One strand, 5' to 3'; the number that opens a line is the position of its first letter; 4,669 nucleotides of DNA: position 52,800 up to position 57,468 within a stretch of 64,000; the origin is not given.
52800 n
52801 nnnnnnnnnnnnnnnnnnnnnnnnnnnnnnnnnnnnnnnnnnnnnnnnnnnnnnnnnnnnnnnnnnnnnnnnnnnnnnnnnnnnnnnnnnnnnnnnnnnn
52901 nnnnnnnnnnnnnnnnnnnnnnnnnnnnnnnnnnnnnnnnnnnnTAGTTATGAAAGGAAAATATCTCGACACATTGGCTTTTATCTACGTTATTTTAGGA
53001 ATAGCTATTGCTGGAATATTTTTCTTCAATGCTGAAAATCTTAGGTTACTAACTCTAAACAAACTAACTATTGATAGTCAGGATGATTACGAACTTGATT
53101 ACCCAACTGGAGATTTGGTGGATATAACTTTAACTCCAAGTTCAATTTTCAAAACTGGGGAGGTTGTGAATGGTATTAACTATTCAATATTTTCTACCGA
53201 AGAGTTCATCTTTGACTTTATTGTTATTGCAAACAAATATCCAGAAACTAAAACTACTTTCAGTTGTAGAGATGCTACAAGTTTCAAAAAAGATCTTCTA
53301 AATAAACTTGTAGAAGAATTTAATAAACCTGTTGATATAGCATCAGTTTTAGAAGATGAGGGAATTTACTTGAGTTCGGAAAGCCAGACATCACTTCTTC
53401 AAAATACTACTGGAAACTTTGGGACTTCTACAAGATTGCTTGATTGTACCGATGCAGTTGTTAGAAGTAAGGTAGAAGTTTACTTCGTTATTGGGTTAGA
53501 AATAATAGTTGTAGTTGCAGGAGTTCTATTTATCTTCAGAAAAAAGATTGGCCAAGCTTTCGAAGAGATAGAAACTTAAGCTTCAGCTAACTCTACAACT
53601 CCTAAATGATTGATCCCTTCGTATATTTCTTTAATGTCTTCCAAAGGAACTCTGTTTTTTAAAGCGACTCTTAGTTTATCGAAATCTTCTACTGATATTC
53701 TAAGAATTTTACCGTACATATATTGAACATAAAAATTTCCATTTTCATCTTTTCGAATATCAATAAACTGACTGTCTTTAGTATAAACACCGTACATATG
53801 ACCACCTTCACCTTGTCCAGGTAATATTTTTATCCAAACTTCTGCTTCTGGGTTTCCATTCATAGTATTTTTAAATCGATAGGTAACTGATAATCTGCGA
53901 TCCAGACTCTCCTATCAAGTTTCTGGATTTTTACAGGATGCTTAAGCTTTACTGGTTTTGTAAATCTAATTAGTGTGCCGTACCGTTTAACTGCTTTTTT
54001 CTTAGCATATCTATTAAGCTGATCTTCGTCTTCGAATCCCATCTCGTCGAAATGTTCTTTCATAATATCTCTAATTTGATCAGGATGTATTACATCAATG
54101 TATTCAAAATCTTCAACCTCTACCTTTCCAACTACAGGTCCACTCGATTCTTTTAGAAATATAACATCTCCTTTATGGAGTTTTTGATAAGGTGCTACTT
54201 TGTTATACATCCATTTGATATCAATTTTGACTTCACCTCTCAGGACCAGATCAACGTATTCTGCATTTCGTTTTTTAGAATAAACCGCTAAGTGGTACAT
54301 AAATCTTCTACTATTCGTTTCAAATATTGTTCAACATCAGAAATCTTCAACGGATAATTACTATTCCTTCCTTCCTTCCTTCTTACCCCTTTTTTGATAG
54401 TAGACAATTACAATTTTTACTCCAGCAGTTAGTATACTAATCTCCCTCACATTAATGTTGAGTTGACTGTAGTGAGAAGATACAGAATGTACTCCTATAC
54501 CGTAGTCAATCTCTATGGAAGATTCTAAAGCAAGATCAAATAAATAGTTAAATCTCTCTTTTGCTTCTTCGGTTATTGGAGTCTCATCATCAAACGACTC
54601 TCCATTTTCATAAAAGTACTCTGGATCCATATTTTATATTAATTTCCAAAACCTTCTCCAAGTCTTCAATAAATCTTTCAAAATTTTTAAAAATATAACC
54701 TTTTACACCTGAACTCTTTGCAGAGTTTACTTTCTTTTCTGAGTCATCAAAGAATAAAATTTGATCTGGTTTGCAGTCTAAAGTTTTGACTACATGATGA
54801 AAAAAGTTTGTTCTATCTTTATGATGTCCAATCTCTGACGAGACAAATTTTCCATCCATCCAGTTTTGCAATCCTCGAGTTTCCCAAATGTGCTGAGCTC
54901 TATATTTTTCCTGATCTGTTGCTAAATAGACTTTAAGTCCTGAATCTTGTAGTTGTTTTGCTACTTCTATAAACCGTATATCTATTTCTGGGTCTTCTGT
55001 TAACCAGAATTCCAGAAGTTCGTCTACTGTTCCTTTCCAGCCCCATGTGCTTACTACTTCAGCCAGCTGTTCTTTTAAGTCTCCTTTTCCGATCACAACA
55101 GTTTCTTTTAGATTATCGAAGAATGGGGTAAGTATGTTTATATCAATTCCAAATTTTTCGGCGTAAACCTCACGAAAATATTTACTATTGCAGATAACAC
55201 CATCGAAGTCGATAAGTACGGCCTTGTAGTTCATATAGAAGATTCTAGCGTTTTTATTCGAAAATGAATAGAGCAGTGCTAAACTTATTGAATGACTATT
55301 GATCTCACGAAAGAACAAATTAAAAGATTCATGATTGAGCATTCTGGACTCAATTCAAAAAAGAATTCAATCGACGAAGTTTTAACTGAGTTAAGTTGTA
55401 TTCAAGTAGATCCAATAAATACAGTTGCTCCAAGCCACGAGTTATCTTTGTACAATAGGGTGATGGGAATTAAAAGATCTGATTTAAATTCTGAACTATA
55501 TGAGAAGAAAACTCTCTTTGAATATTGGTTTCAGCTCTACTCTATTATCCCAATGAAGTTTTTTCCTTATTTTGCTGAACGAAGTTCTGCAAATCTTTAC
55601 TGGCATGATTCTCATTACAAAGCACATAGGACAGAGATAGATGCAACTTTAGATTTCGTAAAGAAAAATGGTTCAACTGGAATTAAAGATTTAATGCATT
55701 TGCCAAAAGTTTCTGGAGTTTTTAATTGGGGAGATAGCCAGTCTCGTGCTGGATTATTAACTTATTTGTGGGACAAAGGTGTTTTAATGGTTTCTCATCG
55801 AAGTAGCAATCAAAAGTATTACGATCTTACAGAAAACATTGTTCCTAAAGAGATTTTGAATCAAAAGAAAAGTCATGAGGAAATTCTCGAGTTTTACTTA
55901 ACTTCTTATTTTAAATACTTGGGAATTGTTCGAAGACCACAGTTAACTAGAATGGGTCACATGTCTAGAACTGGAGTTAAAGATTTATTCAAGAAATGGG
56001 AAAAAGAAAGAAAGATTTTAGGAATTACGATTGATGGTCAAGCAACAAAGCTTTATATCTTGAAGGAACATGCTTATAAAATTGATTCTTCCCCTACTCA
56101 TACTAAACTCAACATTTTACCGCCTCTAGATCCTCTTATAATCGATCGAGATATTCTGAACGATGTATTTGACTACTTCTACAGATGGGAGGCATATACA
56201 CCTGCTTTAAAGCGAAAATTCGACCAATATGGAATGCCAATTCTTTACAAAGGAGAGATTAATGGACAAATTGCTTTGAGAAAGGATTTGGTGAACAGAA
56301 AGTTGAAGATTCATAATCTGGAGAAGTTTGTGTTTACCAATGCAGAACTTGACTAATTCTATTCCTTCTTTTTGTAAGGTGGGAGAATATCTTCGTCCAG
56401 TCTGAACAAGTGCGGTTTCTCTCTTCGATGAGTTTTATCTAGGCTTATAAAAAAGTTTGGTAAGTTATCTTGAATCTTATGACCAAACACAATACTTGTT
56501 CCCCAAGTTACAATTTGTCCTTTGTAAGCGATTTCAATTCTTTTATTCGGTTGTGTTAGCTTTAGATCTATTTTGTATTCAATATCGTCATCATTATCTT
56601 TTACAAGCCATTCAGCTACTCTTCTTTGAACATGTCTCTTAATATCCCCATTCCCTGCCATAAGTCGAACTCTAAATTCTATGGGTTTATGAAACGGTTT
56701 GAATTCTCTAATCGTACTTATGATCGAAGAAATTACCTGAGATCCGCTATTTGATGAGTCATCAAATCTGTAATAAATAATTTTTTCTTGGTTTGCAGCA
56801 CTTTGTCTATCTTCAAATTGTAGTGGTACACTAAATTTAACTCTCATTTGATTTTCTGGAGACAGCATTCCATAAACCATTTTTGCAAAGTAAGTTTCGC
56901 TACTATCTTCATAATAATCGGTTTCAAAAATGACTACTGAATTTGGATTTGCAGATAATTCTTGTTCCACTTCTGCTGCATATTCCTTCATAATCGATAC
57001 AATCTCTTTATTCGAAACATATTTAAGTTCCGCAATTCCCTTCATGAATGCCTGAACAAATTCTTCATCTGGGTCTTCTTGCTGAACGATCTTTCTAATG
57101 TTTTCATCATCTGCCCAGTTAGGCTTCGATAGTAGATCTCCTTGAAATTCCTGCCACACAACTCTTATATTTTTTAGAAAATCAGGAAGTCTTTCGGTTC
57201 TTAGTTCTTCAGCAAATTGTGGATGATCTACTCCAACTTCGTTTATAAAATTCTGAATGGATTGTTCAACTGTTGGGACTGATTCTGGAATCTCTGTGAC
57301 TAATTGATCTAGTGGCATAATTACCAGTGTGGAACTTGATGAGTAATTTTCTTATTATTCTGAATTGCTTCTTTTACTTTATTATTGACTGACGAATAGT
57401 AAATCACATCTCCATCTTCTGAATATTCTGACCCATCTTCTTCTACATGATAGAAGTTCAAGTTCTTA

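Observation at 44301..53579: Cell-envelope glycopolymer operon: mraY-like transferase outside a dcw context, GT2, acyltransferase-3 fusion and a C39-like surface protein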

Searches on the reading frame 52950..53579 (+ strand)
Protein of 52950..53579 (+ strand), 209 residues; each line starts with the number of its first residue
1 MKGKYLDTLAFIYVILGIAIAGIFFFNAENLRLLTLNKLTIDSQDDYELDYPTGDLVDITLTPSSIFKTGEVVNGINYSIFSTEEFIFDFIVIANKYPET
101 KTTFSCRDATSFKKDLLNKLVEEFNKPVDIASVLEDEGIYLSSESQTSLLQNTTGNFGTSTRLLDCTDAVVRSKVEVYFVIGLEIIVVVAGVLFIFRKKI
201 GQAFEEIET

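Call 4: search_protein_families(library=pfam, proteins=[window:52950-53579:+], max_evalue=0.01)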
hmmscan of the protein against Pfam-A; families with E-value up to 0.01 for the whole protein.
window:52950-53579:+ (209 aa): 0 families

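Call 5: search_protein_families(library=ncbifam, proteins=[window:52950-53579:+], max_evalue=0.01)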
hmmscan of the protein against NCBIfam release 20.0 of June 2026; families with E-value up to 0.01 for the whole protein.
window:52950-53579:+ (209 aa): 0 families

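Call 47: search_protein_families(library=pfam, proteins=[window:52950-53579:+], max_evalue=1)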
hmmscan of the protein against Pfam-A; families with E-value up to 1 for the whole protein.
window:52950-53579:+ (209 aa): 0 families

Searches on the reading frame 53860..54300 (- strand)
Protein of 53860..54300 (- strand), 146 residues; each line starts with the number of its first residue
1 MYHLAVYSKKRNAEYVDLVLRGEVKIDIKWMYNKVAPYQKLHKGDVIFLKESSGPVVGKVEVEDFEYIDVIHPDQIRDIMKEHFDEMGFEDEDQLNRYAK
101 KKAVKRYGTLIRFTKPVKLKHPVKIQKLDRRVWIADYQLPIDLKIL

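Call 10: search_protein_families(library=pfam, proteins=[window:53860-54300:-], max_evalue=0.001)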
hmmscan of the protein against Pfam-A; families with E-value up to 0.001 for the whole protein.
window:53860-54300:- (146 aa): 0 families

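Call 47: search_protein_families(library=pfam, proteins=[window:53860-54300:-], max_evalue=1)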
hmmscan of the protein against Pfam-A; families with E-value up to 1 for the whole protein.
window:53860-54300:- (146 aa): 3 families
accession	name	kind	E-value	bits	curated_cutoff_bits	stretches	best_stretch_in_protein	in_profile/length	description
PF04266.20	ASCH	-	0.034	15.3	21.2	1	13-75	5-57/103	ASCH domain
PF25792.1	BREX_BrxC_helical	-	0.046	14.5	27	1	75-112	4-42/123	BREX ATP-binding protein BrxC alpha helical domain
PF04248.19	NTP_transf_9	-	0.15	12.4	22.1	1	10-50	52-92/93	Domain of unknown function (DUF427)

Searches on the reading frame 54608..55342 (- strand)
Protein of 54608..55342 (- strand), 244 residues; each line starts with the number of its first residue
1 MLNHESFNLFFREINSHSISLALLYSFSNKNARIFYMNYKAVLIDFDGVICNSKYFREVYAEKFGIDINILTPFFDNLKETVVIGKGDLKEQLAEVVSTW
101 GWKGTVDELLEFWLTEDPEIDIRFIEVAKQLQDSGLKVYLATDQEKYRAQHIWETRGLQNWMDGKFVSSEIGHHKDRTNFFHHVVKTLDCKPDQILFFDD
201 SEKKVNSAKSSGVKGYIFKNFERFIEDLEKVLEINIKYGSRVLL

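Call 10: search_protein_families(library=pfam, proteins=[window:54608-55342:-], max_evalue=0.001)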
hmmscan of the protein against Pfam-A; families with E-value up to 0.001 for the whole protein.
window:54608-55342:- (244 aa): 2 families
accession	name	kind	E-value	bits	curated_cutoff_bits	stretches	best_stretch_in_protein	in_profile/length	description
PF00702.32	Hydrolase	-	5e-13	50.3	26.4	1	39-212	1-191/191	haloacid dehalogenase-like hydrolase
PF13419.12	HAD_2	-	2.4e-08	34.8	23.8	1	125-214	85-174/178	Haloacid dehalogenase-like hydrolase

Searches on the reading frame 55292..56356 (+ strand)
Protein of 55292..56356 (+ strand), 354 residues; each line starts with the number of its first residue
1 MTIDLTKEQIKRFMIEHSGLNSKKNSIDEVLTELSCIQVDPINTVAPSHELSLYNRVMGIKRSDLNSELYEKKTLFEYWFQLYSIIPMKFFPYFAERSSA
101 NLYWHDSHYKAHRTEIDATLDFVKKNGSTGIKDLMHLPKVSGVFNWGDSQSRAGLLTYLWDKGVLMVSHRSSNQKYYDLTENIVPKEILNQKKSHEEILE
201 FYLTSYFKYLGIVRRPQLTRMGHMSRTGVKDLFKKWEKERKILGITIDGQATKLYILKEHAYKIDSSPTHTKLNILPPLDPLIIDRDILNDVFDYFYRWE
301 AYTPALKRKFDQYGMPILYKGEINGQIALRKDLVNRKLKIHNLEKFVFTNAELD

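Call 10: search_protein_families(library=pfam, proteins=[window:55292-56356:+], max_evalue=0.001)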
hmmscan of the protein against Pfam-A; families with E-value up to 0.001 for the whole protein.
window:55292-56356:+ (354 aa): 1 family
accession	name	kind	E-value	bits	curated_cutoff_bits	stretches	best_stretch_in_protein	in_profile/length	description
PF06224.18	AlkZ-like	-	9.4e-41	141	25.9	1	33-345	3-310/329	DNA glycosylase AlkZ-like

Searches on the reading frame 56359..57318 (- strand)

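Call 10: search_protein_families(library=pfam, proteins=[window:56359-57318:-], max_evalue=0.001)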
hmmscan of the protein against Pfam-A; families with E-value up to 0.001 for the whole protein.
window:56359-57318:- (319 aa): 2 families
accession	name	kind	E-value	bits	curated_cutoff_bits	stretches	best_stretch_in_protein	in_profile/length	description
PF21559.3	Reb1_MybAD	-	5.1e-05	24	27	1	16-49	8-41/68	DNA-binding protein reb1, Myb-associated domain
PF24390.1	PRTase-CE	-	0.00012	22.5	27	1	78-250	5-169/253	PRTase-CE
